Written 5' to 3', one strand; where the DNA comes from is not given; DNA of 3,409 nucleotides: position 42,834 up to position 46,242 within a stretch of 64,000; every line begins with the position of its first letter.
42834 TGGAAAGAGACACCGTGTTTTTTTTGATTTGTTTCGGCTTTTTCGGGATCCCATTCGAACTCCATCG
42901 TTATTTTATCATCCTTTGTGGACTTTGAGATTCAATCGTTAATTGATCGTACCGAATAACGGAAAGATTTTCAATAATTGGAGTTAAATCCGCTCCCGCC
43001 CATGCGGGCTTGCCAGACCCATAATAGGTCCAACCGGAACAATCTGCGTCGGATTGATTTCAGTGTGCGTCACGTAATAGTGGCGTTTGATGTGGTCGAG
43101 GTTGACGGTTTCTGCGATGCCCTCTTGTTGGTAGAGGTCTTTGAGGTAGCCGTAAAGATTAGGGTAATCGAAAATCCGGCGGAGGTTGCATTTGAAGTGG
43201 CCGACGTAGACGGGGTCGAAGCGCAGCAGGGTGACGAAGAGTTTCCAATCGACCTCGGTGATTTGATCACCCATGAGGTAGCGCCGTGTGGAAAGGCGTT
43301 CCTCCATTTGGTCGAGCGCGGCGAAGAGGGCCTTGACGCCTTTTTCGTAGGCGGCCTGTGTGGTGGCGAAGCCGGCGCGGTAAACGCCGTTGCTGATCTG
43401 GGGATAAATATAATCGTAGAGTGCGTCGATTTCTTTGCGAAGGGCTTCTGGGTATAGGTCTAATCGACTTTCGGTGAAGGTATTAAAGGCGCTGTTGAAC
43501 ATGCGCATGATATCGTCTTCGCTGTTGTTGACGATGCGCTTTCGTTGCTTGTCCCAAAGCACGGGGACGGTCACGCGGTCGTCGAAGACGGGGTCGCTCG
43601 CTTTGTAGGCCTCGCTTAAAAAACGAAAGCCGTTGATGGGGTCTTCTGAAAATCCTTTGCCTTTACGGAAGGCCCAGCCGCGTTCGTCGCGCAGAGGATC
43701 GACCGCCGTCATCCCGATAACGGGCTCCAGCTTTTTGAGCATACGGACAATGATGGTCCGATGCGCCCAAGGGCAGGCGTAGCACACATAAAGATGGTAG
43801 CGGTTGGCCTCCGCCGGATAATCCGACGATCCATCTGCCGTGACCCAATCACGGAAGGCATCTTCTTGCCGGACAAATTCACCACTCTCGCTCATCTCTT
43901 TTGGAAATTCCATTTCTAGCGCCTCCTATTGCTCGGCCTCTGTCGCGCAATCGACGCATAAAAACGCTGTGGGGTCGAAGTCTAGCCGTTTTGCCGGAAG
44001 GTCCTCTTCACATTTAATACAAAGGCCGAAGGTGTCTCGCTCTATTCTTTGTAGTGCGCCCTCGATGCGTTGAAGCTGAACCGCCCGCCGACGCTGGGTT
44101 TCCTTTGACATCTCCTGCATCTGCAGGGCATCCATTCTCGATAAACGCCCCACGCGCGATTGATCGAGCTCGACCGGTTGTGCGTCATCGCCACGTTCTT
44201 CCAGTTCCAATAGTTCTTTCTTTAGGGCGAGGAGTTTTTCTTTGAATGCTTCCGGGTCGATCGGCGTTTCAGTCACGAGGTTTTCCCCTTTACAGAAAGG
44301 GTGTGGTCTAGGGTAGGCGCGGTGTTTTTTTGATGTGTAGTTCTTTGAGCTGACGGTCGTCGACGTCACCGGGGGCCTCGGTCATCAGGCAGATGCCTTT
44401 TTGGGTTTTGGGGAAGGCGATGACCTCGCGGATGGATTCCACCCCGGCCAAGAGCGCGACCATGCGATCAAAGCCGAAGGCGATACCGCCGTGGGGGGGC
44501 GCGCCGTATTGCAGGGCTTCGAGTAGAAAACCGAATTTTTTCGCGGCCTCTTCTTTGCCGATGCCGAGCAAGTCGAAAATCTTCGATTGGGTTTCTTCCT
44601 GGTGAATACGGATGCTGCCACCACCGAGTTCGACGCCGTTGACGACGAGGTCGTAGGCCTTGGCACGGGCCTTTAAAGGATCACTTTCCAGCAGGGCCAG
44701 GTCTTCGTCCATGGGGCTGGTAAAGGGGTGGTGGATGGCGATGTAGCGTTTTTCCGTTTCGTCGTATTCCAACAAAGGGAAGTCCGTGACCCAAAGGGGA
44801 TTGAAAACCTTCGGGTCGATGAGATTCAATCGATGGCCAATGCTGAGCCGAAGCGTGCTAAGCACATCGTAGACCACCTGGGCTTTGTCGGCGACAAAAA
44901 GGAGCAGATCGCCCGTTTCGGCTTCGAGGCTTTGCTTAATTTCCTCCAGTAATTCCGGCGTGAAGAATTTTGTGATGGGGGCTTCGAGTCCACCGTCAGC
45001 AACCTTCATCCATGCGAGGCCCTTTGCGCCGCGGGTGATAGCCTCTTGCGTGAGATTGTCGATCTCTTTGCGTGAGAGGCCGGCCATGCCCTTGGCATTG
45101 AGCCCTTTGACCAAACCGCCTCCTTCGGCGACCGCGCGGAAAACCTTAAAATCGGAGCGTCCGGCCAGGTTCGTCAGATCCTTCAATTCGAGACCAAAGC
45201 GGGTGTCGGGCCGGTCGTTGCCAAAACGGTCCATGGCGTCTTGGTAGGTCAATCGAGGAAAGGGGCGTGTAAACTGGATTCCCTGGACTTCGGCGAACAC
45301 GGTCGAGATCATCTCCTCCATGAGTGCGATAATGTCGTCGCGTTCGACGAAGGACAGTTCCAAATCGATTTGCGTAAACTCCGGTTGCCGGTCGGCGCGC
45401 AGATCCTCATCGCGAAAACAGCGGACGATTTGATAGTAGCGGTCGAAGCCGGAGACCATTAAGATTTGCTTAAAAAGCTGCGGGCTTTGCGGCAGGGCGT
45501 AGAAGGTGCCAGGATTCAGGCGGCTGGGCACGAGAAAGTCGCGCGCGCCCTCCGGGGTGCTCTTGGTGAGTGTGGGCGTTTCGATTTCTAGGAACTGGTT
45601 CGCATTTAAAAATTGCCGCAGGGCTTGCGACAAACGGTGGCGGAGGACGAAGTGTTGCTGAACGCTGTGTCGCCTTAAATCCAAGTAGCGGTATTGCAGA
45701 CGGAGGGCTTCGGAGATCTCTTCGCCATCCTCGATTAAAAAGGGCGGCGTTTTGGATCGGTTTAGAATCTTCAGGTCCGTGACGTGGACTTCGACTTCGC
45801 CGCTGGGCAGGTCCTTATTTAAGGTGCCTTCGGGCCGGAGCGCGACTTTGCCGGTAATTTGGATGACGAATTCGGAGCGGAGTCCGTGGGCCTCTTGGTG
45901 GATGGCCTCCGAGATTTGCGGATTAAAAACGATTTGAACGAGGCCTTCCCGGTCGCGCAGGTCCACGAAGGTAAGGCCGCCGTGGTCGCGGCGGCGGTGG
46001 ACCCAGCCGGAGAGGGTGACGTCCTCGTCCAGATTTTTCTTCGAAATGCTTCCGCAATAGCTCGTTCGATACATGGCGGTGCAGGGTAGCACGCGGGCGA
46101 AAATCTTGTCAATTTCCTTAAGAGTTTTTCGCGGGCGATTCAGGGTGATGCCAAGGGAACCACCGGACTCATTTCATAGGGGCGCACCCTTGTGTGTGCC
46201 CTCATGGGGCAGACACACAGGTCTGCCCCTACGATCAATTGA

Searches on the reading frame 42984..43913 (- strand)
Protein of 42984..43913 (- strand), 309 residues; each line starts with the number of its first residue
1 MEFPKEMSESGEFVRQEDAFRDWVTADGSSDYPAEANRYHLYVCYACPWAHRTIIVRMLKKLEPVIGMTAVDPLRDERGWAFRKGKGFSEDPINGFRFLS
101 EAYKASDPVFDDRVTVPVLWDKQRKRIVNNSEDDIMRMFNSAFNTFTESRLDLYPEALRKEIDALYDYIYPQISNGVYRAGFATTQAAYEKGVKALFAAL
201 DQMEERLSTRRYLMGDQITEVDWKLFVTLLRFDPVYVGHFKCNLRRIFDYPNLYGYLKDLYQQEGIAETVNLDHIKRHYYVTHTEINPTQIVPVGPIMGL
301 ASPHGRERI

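Call 60: search_protein_families(library=pfam, proteins=[window:42984-43913:-], max_evalue=0.00001)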
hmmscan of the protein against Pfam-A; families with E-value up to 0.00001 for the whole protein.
window:42984-43913:- (309 aa): 3 families
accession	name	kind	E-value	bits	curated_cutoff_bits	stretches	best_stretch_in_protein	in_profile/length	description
PF13410.11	GST_C_2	-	4.3e-15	56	24.9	1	186-258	1-68/69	Glutathione S-transferase, C-terminal domain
PF00043.30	GST_C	-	9.9e-08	32.6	20.7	1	179-264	14-93/93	Glutathione S-transferase, C-terminal domain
PF13409.12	GST_N_2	-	3.7e-06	27.9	25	1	46-141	1-69/70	Glutathione S-transferase, N-terminal domain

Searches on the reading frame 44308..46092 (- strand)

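Call 60: search_protein_families(library=pfam, proteins=[window:44308-46092:-], max_evalue=0.00001)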
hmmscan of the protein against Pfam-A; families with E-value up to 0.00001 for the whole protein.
window:44308-46092:- (594 aa): 3 families
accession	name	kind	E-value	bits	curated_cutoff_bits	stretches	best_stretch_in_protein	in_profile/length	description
PF00152.25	tRNA-synt_2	-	8.9e-126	419.5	25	1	128-564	2-308/308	tRNA synthetases class II (D, K and N)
PF02938.19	GAD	-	9e-26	90.4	23.4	1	318-411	1-95/95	GAD domain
PF01336.31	tRNA_anti-codon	-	2.3e-19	69.6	27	1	25-110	1-75/75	OB-fold nucleic acid binding domain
